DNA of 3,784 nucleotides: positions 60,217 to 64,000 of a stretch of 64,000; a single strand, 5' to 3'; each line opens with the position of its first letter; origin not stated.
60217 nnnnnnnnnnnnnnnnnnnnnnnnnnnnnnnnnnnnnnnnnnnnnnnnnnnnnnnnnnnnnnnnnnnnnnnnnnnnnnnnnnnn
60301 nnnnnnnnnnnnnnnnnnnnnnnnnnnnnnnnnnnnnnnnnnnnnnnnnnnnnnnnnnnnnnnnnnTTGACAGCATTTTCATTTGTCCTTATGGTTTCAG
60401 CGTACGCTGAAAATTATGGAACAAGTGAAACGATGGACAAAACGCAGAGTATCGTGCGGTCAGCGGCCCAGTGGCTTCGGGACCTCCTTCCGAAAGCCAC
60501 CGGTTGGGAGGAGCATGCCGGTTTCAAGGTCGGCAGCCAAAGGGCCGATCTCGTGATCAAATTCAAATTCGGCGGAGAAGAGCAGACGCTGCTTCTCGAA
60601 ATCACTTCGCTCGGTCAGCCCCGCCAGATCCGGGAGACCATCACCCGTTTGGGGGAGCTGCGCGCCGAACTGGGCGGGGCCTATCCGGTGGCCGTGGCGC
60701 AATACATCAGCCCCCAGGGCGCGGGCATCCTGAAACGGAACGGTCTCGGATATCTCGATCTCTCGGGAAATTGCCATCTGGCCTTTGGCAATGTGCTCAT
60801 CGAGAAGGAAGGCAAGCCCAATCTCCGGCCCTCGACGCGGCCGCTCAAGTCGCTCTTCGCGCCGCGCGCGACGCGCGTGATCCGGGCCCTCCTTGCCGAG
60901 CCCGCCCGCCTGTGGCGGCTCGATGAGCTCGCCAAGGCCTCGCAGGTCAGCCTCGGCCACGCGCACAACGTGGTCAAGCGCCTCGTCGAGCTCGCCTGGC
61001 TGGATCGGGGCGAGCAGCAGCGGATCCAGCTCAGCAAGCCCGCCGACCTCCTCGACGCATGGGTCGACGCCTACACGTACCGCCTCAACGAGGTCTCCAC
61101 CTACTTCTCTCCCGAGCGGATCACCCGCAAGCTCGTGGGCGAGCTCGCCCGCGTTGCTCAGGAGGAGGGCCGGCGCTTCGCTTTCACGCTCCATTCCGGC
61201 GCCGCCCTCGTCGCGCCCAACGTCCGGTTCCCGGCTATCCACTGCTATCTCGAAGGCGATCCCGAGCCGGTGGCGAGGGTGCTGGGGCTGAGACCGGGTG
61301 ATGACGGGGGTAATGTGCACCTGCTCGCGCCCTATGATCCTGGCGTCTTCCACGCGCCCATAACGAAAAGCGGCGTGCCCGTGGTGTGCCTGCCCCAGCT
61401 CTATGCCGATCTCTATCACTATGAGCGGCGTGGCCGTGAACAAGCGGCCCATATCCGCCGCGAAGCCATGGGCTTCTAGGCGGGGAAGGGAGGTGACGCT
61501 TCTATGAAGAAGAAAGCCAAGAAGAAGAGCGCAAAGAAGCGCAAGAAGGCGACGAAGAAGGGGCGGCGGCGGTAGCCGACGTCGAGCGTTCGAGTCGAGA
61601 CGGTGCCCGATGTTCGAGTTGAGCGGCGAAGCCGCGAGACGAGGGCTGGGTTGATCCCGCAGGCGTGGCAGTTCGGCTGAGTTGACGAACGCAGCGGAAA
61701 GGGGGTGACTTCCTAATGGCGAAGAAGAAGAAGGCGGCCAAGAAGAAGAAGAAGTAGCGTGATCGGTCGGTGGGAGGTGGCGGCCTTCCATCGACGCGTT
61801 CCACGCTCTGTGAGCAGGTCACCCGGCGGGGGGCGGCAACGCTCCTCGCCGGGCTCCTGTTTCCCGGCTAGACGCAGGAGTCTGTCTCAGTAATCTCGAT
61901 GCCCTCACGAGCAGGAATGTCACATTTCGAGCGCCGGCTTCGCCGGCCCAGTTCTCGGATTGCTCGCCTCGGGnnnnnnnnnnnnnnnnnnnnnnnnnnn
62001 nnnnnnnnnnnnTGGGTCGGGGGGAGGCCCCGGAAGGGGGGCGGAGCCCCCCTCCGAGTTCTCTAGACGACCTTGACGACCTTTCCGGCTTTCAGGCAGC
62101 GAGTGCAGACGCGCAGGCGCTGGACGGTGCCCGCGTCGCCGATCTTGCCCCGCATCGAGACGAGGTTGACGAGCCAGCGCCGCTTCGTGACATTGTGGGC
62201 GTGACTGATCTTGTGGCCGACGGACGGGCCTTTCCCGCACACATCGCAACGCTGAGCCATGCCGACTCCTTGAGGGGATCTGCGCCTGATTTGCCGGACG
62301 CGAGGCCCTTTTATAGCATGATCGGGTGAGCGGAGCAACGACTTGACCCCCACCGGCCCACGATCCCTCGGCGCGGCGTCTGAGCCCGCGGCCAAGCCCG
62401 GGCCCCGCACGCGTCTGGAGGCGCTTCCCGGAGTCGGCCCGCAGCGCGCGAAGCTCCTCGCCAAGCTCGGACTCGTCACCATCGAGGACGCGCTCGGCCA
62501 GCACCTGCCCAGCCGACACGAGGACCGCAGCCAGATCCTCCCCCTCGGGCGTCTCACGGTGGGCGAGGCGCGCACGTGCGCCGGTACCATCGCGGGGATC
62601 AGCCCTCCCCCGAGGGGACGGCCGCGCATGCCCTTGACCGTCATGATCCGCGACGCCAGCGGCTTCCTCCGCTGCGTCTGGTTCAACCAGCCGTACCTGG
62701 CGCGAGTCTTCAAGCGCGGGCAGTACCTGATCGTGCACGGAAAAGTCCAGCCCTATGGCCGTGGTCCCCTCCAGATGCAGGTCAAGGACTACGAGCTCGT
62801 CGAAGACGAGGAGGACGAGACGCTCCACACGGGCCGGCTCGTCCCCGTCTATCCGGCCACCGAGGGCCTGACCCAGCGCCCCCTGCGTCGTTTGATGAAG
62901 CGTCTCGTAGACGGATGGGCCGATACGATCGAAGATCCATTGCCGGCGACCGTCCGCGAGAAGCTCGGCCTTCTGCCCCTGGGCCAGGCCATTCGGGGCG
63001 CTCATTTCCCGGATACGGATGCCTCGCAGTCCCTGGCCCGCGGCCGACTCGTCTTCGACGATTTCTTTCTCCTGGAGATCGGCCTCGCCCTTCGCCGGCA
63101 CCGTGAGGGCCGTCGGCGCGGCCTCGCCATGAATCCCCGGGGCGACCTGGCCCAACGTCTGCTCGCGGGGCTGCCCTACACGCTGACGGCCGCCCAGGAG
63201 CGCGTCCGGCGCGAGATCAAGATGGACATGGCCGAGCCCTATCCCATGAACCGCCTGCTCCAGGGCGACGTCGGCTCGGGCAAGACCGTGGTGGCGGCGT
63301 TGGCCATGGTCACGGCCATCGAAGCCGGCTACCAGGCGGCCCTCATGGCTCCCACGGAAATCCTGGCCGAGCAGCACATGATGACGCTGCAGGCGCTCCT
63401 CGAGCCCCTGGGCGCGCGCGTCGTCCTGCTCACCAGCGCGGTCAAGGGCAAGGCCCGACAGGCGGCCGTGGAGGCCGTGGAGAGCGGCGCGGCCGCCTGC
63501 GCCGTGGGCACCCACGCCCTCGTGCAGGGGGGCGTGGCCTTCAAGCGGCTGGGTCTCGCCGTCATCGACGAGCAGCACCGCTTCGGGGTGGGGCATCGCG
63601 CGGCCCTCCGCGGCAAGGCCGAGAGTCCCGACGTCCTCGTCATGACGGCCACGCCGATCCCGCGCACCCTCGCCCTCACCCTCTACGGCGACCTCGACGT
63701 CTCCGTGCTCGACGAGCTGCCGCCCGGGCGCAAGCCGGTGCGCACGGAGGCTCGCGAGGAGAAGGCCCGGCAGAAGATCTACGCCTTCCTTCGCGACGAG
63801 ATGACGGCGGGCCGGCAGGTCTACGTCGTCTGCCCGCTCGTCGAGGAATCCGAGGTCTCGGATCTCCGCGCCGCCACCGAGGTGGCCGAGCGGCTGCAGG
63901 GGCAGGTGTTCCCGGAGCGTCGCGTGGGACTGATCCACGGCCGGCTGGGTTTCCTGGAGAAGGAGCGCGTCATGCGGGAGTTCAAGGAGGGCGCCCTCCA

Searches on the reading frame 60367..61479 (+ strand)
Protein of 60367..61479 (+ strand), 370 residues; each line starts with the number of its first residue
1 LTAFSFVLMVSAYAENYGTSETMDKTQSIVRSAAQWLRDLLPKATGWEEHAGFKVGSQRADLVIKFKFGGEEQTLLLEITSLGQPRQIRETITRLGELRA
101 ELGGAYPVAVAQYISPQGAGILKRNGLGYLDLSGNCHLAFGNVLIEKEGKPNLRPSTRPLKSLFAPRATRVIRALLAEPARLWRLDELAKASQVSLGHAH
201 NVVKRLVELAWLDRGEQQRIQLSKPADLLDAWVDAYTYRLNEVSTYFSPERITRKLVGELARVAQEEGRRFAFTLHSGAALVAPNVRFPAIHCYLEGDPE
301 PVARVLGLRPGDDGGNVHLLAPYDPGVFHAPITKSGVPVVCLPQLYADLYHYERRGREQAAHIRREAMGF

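Call 16: search_protein_families(library=pfam, proteins=[window:60367-61479:+])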
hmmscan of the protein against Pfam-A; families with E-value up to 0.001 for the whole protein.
window:60367-61479:+ (370 aa): 2 families
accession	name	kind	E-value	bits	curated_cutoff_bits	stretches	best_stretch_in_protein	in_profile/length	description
PF09952.14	AbiEi_2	-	1.2e-06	29.4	21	1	221-367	1-141/143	Transcriptional regulator, AbiEi antitoxin, Type IV TA system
PF09339.16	HTH_IclR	-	0.00047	20.3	22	1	167-213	4-49/52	IclR helix-turn-helix domain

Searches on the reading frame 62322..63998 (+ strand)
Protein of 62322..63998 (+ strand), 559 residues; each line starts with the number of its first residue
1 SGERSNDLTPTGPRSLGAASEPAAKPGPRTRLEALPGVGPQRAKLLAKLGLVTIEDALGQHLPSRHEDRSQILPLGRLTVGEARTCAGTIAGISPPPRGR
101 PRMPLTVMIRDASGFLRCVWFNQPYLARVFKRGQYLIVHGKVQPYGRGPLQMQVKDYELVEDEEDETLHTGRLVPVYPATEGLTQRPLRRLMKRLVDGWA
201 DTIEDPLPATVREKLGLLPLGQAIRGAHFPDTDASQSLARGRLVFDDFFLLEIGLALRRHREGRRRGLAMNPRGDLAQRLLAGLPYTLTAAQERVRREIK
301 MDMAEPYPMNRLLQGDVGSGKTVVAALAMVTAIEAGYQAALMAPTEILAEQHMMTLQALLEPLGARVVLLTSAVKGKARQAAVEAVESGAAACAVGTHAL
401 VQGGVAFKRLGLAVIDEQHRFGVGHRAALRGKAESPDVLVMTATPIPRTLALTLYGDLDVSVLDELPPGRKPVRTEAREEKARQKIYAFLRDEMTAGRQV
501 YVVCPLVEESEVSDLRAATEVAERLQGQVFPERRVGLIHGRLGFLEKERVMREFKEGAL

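Call 16: search_protein_families(library=pfam, proteins=[window:62322-63998:+])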
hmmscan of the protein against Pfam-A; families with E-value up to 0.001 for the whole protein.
window:62322-63998:+ (559 aa): 4 families
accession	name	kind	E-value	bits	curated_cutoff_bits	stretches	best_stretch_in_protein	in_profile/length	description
PF00270.35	DEAD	-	4.2e-21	75.8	26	1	310-450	16-164/167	DEAD/DEAH box helicase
PF17191.10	RecG_wedge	-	1.6e-20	73.8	23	1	37-194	7-157/162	RecG wedge domain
PF01336.31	tRNA_anti-codon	-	3.5e-10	40.1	27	1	87-160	4-75/75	OB-fold nucleic acid binding domain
PF04851.21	ResIII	-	1.5e-06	28.7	22.5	1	288-445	4-162/164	Type III restriction enzyme, res subunit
